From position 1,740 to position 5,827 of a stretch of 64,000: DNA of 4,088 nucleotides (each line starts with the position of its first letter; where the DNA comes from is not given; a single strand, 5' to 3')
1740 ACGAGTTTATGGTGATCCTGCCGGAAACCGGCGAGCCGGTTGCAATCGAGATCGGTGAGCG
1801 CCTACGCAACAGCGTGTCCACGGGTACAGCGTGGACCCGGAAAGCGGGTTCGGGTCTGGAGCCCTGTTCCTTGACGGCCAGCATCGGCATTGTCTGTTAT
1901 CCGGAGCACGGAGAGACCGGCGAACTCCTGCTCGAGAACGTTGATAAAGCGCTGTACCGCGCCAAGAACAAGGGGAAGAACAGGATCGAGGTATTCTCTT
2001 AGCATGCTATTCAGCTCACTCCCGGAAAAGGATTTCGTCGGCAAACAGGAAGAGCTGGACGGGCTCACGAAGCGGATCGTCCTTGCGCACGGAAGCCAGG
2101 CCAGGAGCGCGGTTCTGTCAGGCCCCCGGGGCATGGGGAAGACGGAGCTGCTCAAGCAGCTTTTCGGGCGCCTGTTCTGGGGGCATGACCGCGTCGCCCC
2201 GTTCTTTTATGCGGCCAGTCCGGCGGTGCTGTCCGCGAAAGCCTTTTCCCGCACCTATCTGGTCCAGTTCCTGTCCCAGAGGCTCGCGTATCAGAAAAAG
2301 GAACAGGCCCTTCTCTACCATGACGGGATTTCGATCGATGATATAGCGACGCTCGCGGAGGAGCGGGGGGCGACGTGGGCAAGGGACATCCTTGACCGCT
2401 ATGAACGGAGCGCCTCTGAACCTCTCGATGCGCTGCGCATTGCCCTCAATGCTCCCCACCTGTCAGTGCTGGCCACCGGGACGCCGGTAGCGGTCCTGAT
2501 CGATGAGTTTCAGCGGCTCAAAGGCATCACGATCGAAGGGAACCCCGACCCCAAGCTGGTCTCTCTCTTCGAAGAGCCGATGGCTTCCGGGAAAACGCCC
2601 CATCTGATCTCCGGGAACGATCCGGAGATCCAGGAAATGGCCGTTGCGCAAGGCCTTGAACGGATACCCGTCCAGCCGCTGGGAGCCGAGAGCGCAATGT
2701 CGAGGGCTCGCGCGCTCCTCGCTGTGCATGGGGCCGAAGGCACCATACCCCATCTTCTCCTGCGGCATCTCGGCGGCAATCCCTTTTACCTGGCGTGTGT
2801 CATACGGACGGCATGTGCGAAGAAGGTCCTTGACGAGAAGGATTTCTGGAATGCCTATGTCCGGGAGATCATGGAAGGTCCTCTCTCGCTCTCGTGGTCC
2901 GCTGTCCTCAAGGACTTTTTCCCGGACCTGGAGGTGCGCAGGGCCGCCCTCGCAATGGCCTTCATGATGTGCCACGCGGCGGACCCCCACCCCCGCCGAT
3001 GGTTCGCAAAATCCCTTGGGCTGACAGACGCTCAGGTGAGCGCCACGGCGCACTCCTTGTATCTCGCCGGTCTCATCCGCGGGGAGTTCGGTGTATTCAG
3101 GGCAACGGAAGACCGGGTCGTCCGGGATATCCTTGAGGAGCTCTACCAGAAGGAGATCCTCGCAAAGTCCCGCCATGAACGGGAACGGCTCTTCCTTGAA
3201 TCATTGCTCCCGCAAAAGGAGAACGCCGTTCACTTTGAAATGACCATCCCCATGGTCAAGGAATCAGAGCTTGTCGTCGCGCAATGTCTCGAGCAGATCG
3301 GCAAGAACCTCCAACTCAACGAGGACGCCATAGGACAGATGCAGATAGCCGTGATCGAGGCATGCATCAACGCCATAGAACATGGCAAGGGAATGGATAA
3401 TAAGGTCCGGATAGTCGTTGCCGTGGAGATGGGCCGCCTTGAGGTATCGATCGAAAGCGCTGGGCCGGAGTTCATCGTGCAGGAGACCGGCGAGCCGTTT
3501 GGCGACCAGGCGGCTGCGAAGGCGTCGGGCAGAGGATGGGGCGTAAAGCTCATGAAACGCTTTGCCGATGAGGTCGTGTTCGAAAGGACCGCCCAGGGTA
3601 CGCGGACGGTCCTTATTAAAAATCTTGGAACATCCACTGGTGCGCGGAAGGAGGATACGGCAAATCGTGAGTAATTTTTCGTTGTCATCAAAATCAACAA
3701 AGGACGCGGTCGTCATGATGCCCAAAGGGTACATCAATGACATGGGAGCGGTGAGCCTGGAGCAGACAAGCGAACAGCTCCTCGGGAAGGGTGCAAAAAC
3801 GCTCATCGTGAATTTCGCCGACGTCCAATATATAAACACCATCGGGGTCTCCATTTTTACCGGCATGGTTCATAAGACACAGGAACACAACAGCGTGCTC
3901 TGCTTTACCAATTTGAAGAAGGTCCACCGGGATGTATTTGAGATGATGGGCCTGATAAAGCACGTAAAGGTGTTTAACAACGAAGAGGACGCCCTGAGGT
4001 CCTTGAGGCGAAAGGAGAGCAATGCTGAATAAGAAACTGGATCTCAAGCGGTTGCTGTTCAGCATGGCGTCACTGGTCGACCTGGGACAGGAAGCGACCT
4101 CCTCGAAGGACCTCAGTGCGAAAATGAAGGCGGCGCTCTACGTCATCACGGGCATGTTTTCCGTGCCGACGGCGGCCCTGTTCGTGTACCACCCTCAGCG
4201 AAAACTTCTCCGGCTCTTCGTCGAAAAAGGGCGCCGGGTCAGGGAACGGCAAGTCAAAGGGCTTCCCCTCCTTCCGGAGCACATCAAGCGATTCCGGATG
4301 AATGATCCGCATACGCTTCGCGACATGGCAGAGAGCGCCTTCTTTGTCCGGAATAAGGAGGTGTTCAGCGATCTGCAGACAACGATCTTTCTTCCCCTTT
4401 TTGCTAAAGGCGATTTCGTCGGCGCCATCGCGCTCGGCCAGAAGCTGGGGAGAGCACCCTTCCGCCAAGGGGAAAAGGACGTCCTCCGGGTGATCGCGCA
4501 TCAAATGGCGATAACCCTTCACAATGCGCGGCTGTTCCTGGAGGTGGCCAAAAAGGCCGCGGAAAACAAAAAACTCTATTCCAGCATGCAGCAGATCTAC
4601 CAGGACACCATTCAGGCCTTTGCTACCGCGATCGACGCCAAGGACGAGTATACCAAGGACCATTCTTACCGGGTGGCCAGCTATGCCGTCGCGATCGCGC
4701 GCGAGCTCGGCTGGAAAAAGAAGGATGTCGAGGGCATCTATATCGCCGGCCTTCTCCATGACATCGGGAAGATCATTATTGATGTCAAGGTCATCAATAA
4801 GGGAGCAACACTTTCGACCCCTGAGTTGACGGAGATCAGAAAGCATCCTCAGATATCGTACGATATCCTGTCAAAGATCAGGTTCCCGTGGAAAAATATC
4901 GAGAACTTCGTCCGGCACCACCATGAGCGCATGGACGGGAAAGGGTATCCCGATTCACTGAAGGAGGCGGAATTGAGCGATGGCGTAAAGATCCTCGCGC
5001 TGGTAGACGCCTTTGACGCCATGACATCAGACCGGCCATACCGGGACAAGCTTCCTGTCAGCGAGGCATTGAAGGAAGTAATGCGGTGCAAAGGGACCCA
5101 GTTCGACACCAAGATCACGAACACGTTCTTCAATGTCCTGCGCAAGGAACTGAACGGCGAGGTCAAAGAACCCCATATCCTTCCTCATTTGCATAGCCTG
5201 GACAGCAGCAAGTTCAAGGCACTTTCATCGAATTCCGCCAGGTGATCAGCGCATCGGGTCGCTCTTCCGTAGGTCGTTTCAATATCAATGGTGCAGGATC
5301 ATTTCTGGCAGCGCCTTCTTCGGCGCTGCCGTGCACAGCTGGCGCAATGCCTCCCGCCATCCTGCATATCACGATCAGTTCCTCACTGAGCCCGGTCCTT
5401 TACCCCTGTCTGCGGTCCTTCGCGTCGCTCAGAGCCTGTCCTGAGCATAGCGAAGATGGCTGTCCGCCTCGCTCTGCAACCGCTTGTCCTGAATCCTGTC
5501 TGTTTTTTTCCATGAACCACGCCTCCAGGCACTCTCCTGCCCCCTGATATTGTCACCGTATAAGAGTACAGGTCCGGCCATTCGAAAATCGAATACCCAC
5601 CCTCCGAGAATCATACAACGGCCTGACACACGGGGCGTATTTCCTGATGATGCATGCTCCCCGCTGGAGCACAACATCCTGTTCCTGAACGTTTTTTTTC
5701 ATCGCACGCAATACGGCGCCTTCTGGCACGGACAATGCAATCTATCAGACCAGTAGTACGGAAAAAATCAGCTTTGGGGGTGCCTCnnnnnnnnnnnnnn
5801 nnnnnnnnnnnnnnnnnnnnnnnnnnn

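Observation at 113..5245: Partner-switching module embedded between c-di-GMP synthesis and degradation genes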

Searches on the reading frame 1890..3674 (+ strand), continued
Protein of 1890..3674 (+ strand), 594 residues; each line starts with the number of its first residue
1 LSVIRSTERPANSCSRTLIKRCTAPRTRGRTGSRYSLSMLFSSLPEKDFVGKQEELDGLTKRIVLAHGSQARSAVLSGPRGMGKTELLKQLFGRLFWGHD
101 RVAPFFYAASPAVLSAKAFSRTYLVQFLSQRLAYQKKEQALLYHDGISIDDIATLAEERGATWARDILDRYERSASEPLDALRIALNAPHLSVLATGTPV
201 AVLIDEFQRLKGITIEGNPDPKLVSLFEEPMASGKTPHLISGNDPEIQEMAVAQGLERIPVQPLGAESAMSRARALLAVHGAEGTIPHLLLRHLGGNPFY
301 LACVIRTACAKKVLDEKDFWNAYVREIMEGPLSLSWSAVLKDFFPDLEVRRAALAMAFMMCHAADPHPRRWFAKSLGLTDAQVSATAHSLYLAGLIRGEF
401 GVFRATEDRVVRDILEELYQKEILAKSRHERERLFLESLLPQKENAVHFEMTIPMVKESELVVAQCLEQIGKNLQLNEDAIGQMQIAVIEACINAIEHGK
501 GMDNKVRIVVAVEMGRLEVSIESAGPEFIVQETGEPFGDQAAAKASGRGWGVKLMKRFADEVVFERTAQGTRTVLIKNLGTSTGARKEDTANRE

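Call 64: search_protein_families(library=pfam, proteins=[L001:4177-4866:-, L001:3371-4021:-, L001:2051-3289:-, L001:261-1649:+], max_evalue=0.001)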
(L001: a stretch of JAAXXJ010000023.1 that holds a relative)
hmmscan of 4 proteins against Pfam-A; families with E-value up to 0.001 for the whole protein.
L001:4177-4866:- (229 aa): 1 family
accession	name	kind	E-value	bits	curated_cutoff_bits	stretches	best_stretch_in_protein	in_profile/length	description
PF01725.21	Ham1p_like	-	3.4e-65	219.9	22.5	1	29-219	1-186/186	Ham1 family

L001:3371-4021:- (216 aa): 4 families
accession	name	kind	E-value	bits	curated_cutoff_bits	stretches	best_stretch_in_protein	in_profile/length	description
PF00406.28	ADK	-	1.2e-56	191.5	26.8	1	7-192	1-150/151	Adenylate kinase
PF13207.12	AAA_17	-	3.1e-25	89.5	27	1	8-131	1-124/136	AAA domain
PF05191.20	ADK_lid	-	1e-17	64.1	26.6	1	129-164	1-36/36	Adenylate kinase, active site lid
PF13238.12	AAA_18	-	0.00035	21.5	29.4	1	5-133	1-115/128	AAA domain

L001:2051-3289:- (412 aa): 2 families
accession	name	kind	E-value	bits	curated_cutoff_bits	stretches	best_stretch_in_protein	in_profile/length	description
PF01747.23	ATP-sulfurylase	-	4e-89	298.1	24.3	1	179-388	3-211/212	ATP-sulfurylase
PF14306.12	PUA_2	-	9.3e-50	168.8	27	1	5-168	2-158/159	PUA-like domain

L001:261-1649:+ (462 aa): 0 families

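Call 66: search_protein_families(library=padloc, proteins=[window:2004-3674:+], max_evalue=0.001)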
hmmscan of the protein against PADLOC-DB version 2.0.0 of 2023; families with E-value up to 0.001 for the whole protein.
window:2004-3674:+ (556 aa): 0 families

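Call 70: search_protein_families(library=ncbifam, proteins=[L002:5305-6273:+, L004:5728-6693:+, L002:3924-5018:+], max_evalue=0.00001)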
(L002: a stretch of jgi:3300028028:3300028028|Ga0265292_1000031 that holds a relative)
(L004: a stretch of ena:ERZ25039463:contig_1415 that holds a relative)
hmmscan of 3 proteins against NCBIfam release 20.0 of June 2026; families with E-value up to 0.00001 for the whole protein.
L002:5305-6273:+ (322 aa): 46 families (the best 25 are shown)
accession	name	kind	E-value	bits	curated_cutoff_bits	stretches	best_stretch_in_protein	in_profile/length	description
NF006666.0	PRK09210.1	equivalog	1.7e-102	343.5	572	1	22-316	71-365/370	RNA polymerase sigma factor RpoD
NF004207.0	PRK05657.1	equivalog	2.1e-102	342.8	394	1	21-322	27-328/329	RNA polymerase sigma factor RpoS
TIGR02394.1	rpoS_proteo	equivalog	2e-101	339.3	378.7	1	47-321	10-284/285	RNA polymerase sigma factor RpoS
NF004208.0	PRK05658.1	equivalog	1.6e-100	338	555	1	82-315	391-624/631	RNA polymerase sigma factor RpoD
TIGR02997.1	Sig70-cyanoRpoD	subfamily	7.1e-91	304.6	384.5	1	77-308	69-298/298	RNA polymerase sigma factor, RpoD/SigA family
NF004561.0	PRK05901.1-3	equivalog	5.2e-90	303.1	582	1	82-312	298-528/537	RNA polymerase sigma factor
TIGR02393.1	RpoD_Cterm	equivalog_domain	1.6e-89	299.6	354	1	84-316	1-233/238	RNA polymerase sigma factor RpoD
NF005920.0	PRK07921.1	subfamily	1.6e-87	293.6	464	1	82-316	89-323/328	RNA polymerase sigma factor SigB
NF041931.2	MzaA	equivalog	9.2e-87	292.5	800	1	82-316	474-710/726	MZA anti-phage system associated sigma-70 family RNA polymerase sigma factor MzaA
NF004560.0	PRK05901.1-1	equivalog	9.5e-87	292.2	711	1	83-312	278-507/516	RNA polymerase sigma factor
NF005643.0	PRK07406.1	equivalog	9.7e-84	281.7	500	1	82-314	159-390/397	RNA polymerase sigma factor RpoD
NF004562.0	PRK05901.1-4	equivalog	1.1e-80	271.7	779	1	82-316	315-549/571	RNA polymerase sigma factor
NF005785.0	PRK07598.1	equivalog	4.4e-77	259.7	554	1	72-320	165-412/415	RNA polymerase sigma factor SigC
NF004615.0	PRK05949.1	subfamily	4.8e-77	259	530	1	70-314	79-319/327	RNA polymerase sigma factor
NF005642.0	PRK07405.1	subfamily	3.9e-75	253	524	1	71-309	71-307/318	RNA polymerase sigma factor SigD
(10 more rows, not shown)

L004:5728-6693:+ (321 aa): 46 families (the best 25 are shown)
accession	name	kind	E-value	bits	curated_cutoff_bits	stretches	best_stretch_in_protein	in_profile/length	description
NF006666.0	PRK09210.1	equivalog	1.6e-102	343.6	572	1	22-315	71-365/370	RNA polymerase sigma factor RpoD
NF004207.0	PRK05657.1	equivalog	2.1e-102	342.9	394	1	21-321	28-328/329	RNA polymerase sigma factor RpoS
TIGR02394.1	rpoS_proteo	equivalog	1.1e-101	340.1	378.7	1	45-320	9-284/285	RNA polymerase sigma factor RpoS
NF004208.0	PRK05658.1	equivalog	6.1e-101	339.3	555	1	81-314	391-624/631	RNA polymerase sigma factor RpoD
NF004561.0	PRK05901.1-3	equivalog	6.5e-91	306.1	582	1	81-311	298-528/537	RNA polymerase sigma factor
TIGR02997.1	Sig70-cyanoRpoD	subfamily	6.5e-91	304.7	384.5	1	76-307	69-298/298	RNA polymerase sigma factor, RpoD/SigA family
TIGR02393.1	RpoD_Cterm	equivalog_domain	2.9e-89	298.7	354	1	83-315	1-233/238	RNA polymerase sigma factor RpoD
NF005920.0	PRK07921.1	subfamily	7.4e-88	294.7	464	1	81-315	89-323/328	RNA polymerase sigma factor SigB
NF004560.0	PRK05901.1-1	equivalog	3.7e-87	293.6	711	1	82-311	278-507/516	RNA polymerase sigma factor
NF041931.2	MzaA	equivalog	9e-87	292.6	800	1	81-315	474-710/726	MZA anti-phage system associated sigma-70 family RNA polymerase sigma factor MzaA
NF005643.0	PRK07406.1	equivalog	8.3e-84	281.9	500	1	81-313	159-390/397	RNA polymerase sigma factor RpoD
NF004562.0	PRK05901.1-4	equivalog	6.3e-81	272.6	779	1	81-315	315-549/571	RNA polymerase sigma factor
NF005785.0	PRK07598.1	equivalog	5.9e-77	259.2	554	1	74-319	167-412/415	RNA polymerase sigma factor SigC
NF004615.0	PRK05949.1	subfamily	1.2e-76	257.7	530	1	69-313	79-319/327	RNA polymerase sigma factor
NF005642.0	PRK07405.1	subfamily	7e-75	252.2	524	1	70-308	71-307/318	RNA polymerase sigma factor SigD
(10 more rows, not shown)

L002:3924-5018:+ (364 aa): 50 families (the best 25 are shown)
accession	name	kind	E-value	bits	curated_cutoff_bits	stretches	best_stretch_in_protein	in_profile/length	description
TIGR02154.1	PhoB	equivalog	4.7e-17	62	296.2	1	66-184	4-120/226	phosphate regulon transcriptional regulator PhoB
NF045944.1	ResRegRpaBCyano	equivalog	5e-17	62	330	1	68-184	1-112/229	response regulator transcription factor RpaB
NF007135.0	PRK09581.1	equivalog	8.3e-16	57.8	474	1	67-194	5-130/457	PleD family two-component system response regulator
NF041733.1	resp_reg_CseB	equivalog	3.2e-15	56.1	350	1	67-190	3-121/228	two-component system response regulator CseB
NF008296.0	PRK11083.1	equivalog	2.8e-14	53.1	273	1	65-188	4-122/228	two-component system response regulator CreB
NF040689.1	MtrAB_MtrA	equivalog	1.1e-13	51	300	1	67-186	1-115/219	MtrAB system response regulator MtrA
NF007005.1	PRK09468.1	equivalog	5.6e-13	48.9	331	1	67-184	6-119/237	osmolarity response regulator transcription factor OmpR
NF000402.1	vanR-B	exception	2.2e-12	46.9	480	1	67-179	5-112/219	vancomycin resistance response regulator transcription factor VanR-B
NF053854.1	RespRegPhoBBctds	equivalog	8.2e-12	45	270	1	67-176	1-107/225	two-component system response regulator PhoB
NF041866.1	EpsW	equivalog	8.3e-12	44.8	200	1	67-184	8-125/131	exopolysaccharide biosynthesis response regulator EpsW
TIGR01387.1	cztR_silR_copR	subfamily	4.9e-11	42.7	279.2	1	67-185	1-115/218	heavy metal response regulator transcription factor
NF047465.1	hybrid_HK_LvrA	exception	8e-11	40.7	1200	1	64-184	467-584/819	hybrid histidine kinase/response regulator LvrA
NF012023.0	PRK15479.1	equivalog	2.5e-10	40.3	337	1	68-184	4-116/224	transcriptional regulator TctD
NF045914.1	RespRegNblR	equivalog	3.3e-10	40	300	1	64-192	7-130/228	response regulator transcription factor NblR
NF007546.0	PRK10161.1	equivalog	3.9e-10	39.7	471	1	67-183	5-119/229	phosphate response regulator transcription factor PhoB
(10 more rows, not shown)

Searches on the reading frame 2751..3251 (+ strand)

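Call 73: search_protein_families(library=pfam, proteins=[window:2751-3251:+], max_evalue=1)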
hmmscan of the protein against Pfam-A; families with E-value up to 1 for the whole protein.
window:2751-3251:+ (167 aa): 2 families
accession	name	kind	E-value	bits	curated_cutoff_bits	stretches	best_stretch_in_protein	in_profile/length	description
PF00046.35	Homeodomain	-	0.14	12.5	22.9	1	65-97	13-45/57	Homeodomain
PF23117.1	DpnD_N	-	0.17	12.7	27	1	52-98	12-58/93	DpnD N-terminal domain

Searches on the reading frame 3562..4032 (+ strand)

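Call 3: search_protein_families(library=pfam, proteins=[window:3562-4032:+], max_evalue=0.01)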
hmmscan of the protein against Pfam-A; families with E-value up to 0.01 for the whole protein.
window:3562-4032:+ (156 aa): 2 families
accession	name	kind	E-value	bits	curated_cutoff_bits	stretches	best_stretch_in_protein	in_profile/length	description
PF01740.26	STAS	-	1.2e-11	44.7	22.6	1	45-144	6-106/106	STAS domain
PF13466.11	STAS_2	-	0.00092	19.8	29.2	1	63-131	12-79/80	STAS domain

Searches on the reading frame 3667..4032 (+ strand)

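Call 48: search_protein_families(library=ncbifam, proteins=[window:3667-4032:+], max_evalue=0.001)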
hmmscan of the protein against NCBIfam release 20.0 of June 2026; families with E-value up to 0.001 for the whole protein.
window:3667-4032:+ (121 aa): 2 families
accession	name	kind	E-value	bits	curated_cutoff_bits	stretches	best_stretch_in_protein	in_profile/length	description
TIGR00377.1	ant_ant_sig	superfamily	5.3e-10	39.2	53.45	1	3-106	2-106/108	anti-sigma factor antagonist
TIGR02886.1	spore_II_AA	equivalog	2.2e-09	37.2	114.75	1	12-110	7-106/106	anti-sigma F factor antagonist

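Call 66: search_protein_families(library=padloc, proteins=[window:3667-4032:+], max_evalue=0.001)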
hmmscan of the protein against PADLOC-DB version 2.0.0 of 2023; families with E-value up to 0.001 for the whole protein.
window:3667-4032:+ (121 aa): 0 families

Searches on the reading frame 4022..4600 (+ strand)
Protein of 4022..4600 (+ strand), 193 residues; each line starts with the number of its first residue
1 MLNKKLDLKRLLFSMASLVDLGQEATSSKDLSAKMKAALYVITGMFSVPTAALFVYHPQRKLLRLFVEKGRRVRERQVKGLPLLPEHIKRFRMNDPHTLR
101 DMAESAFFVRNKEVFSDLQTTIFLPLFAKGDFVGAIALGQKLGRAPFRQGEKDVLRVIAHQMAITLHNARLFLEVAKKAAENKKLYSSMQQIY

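Call 73: search_protein_families(library=pfam, proteins=[window:4022-4600:+], max_evalue=1)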
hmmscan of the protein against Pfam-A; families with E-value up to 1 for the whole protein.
window:4022-4600:+ (193 aa): 5 families
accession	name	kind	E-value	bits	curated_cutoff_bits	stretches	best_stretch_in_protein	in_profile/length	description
PF01590.32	GAF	-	3e-05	25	22.4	1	86-166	52-133/133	GAF domain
PF13185.12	GAF_2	-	0.00049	20.8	28.6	1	91-167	61-136/136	GAF domain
PF15714.11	SpoVT_C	-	0.014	15.9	27.5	1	113-162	74-123/128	Stage V sporulation protein T C-terminal, transcription factor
PF06979.18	TMEM70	-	0.019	15.4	22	1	24-71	45-89/157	TMEM70/TMEM186/TMEM223 protein family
PF13492.12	GAF_3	-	0.023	15.5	27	1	109-168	69-129/129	GAF domain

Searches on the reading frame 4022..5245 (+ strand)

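Call 3: search_protein_families(library=pfam, proteins=[window:4022-5245:+], max_evalue=0.01)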
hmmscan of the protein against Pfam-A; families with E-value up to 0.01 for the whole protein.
window:4022-5245:+ (407 aa): 6 families
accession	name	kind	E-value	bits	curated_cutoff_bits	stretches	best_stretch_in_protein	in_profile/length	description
PF13487.12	HD_5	-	2.1e-34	119.2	27.2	1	200-365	3-170/170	HD domain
PF01966.28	HD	-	2.9e-22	79.6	22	1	213-334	3-116/116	HD domain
PF08668.18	HDOD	-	2.7e-08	34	22.9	1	209-257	93-139/196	HDOD domain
PF01590.32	GAF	-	0.00012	23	22.4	1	89-166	57-133/133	GAF domain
PF13185.12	GAF_2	-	0.0019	18.9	28.6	1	94-167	64-136/136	GAF domain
PF15714.11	SpoVT_C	-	0.0057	17.2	27.5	0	115-162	76-123/128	Stage V sporulation protein T C-terminal, transcription factor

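Call 48: search_protein_families(library=ncbifam, proteins=[window:4022-5245:+], max_evalue=0.001)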
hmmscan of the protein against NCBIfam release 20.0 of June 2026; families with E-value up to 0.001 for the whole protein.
window:4022-5245:+ (407 aa): 11 families
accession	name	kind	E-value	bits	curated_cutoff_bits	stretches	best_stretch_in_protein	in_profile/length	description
NF053512.1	nitric_RR_NosR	exception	7.2e-37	127.4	400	1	174-382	155-363/422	response regulator c-di-GMP phosphodiesterase, NosR family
TIGR00277.1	HDIG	domain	4.7e-10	39.2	27.6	1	210-301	4-83/84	HDIG domain-containing metalloprotein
NF047786.1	his_kin_MadS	equivalog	6.2e-06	25.6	500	1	119-218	128-226/434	MadS family sensor histidine kinase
NF041606.1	dguan_cyc_DgcA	equivalog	4.4e-05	22.6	370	1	114-173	116-176/340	diguanylate cyclase DgcA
TIGR01596.1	cas3_HD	equivalog_domain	5.9e-05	23.2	43.45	1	212-251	2-45/178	CRISPR-associated endonuclease Cas3''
NF045665.1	NTPtran_DVU1551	equivalog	0.00012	21.3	315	1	189-250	196-259/359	DVU_1551 family NTP transferase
TIGR02621.3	cas3_GSU0051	exception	0.00014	20.8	400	1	197-250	657-710/854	type I-G CRISPR-associated helicase/endonuclease Cas3g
NF005519.0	PRK07152.1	equivalog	0.00018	20.5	315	1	203-255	189-238/361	nicotinate-nucleotide adenylyltransferase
TIGR00295.1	TIGR00295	hypoth_equivalog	0.00024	20.9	172.35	1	207-253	10-58/164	TIGR00295 family protein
TIGR02578.2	cas_TM1811_Csm1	equivalog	0.00028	19.7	170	1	238-335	3-78/753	type III-A CRISPR-associated protein Cas10/Csm1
TIGR03401.1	cyanamide_fam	subfamily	0.00036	20.1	109.85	1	195-251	42-97/228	HD domain protein, cyanamide hydratase family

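Call 66: search_protein_families(library=padloc, proteins=[window:4022-5245:+], max_evalue=0.001)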
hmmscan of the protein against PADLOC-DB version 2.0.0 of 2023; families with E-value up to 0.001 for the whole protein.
window:4022-5245:+ (407 aa): 5 families
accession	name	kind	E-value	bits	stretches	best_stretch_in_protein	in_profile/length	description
PDLC01254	Cas3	-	4e-06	25.1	1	207-317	5-104/164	CAS-I; effector_G3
PDLC00940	Cas3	-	1.6e-05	23.2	1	212-251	2-45/178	CRISPR-associated endonuclease Cas3-HD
PDLC01769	Cas3g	-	3e-05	20.9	1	203-250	656-698/836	-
PDLC01765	Cas3c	-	6.1e-05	20.1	1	195-314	9-105/612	-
PDLC01293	Cas10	-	9e-05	19.5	1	240-348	2-88/577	CAS-III; effector_LS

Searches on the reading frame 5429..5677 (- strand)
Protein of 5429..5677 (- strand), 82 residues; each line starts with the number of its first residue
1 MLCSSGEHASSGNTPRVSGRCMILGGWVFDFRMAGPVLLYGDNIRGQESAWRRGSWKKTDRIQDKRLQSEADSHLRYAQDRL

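Call 64: search_protein_families(library=pfam, proteins=[window:5429-5677:-], max_evalue=0.001)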
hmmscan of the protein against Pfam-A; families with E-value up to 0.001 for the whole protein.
window:5429-5677:- (82 aa): 0 families
